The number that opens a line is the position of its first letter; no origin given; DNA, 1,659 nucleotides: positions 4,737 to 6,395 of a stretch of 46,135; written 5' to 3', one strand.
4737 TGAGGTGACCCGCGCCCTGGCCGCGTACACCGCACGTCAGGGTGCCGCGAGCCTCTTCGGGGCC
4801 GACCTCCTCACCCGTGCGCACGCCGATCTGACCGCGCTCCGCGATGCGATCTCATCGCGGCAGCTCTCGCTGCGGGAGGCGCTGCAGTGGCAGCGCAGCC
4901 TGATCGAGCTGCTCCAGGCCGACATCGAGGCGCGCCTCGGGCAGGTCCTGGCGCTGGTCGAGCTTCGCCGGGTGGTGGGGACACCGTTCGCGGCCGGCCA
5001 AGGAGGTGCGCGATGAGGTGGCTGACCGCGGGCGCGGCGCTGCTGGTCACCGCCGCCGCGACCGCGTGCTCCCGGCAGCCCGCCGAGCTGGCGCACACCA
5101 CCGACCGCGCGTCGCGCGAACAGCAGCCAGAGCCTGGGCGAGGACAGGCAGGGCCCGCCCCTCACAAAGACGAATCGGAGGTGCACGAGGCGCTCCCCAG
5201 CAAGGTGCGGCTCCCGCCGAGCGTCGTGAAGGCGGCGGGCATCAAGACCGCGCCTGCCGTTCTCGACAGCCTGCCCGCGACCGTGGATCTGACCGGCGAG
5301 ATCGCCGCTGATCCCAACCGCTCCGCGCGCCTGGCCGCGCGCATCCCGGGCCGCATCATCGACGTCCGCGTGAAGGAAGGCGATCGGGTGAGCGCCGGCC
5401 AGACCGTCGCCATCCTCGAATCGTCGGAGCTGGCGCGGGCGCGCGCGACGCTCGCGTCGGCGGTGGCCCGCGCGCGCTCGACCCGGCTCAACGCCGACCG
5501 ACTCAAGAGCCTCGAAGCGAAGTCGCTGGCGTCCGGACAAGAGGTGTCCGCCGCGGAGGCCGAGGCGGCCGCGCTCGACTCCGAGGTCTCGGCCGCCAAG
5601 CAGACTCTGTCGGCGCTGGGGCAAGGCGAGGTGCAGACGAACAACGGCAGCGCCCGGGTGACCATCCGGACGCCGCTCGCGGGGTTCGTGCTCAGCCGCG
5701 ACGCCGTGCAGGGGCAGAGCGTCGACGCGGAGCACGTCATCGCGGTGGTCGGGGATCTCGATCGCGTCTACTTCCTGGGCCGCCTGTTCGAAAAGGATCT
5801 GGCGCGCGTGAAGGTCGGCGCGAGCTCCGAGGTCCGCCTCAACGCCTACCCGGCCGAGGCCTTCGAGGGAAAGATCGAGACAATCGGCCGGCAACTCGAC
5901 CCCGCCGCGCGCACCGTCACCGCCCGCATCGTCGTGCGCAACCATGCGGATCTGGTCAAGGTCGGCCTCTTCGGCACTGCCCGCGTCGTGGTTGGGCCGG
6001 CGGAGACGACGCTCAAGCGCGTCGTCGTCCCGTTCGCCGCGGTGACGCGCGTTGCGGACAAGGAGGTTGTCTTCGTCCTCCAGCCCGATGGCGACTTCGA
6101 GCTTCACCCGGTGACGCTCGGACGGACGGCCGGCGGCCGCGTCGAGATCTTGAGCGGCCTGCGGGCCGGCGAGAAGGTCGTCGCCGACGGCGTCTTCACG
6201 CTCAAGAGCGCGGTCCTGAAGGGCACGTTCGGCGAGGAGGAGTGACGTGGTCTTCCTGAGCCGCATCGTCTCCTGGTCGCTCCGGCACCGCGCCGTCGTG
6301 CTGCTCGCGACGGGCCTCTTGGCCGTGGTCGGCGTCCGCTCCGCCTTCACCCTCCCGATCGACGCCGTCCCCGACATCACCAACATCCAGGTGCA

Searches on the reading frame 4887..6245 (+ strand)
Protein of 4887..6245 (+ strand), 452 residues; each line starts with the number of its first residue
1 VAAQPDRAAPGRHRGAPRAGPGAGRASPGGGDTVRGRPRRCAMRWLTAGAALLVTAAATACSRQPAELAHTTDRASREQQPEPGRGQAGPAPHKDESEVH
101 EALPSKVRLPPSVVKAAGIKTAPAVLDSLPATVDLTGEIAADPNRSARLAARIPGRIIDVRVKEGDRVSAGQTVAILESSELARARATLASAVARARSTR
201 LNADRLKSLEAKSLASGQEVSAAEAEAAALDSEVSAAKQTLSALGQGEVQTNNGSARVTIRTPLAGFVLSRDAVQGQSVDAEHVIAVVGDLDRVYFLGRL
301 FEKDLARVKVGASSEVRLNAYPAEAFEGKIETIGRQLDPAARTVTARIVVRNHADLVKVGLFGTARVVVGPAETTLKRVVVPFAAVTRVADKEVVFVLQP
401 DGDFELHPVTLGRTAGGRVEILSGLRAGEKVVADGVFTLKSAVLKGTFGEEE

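Call 47: search_protein_families(library=pfam, proteins=[window:4887-6245:+], max_evalue=0.0001)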
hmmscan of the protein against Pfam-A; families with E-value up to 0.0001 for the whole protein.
window:4887-6245:+ (452 aa): 3 families
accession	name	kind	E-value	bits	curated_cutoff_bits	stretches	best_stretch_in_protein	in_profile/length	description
PF16576.10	HlyD_D23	-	2.4e-39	135.3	30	1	130-362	3-213/214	Barrel-sandwich domain of CusB or HlyD membrane-fusion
PF13437.12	HlyD_3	-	2.1e-15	57.8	22.2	1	259-353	1-96/106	HlyD family secretion protein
PF13533.13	Biotin_lipoyl_2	-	5.8e-05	23.3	29.8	0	148-177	2-31/32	Biotin-lipoyl like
